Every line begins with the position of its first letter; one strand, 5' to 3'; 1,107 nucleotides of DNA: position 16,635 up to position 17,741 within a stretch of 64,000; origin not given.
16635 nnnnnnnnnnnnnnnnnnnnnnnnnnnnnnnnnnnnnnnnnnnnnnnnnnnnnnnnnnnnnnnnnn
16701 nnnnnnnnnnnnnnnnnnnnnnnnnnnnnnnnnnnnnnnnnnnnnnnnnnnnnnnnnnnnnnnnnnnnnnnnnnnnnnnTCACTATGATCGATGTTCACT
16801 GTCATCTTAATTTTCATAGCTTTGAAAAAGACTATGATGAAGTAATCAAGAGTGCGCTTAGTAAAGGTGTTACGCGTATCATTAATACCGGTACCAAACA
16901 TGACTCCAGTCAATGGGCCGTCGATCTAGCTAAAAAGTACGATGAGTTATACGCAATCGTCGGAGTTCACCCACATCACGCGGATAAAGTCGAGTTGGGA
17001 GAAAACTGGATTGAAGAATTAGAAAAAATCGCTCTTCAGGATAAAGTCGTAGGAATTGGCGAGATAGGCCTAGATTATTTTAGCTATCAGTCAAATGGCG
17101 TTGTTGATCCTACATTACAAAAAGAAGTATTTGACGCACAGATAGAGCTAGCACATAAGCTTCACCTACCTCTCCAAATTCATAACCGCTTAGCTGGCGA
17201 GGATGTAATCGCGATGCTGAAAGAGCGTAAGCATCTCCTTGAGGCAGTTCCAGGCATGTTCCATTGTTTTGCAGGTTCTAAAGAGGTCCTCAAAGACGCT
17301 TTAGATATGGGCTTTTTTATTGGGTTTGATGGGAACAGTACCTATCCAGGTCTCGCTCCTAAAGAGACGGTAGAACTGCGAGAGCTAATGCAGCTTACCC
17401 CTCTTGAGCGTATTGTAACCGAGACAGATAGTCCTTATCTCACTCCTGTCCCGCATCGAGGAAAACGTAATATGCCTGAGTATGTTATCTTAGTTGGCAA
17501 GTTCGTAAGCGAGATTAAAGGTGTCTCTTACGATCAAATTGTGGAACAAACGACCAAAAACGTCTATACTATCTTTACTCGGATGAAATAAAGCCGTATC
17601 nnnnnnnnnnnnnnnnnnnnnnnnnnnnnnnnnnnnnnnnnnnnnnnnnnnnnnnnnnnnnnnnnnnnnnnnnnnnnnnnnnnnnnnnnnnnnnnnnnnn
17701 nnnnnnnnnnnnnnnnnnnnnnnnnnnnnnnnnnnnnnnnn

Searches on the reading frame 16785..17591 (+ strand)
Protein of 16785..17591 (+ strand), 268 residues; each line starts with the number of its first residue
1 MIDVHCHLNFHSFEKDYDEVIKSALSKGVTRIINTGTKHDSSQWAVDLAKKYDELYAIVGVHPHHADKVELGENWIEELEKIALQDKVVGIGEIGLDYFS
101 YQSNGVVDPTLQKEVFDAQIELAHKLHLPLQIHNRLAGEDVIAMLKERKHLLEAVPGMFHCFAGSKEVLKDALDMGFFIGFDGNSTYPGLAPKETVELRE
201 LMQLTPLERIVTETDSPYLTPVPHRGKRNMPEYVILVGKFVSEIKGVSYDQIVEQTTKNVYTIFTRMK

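Call 3: search_protein_families(library=pfam, proteins=[window:16785-17591:+], max_evalue=0.01)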
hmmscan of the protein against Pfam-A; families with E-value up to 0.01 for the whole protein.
window:16785-17591:+ (268 aa): 1 family
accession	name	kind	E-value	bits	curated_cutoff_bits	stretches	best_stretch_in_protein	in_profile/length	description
PF01026.27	TatD_DNase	-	2.7e-77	260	27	1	2-264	1-252/253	TatD related DNase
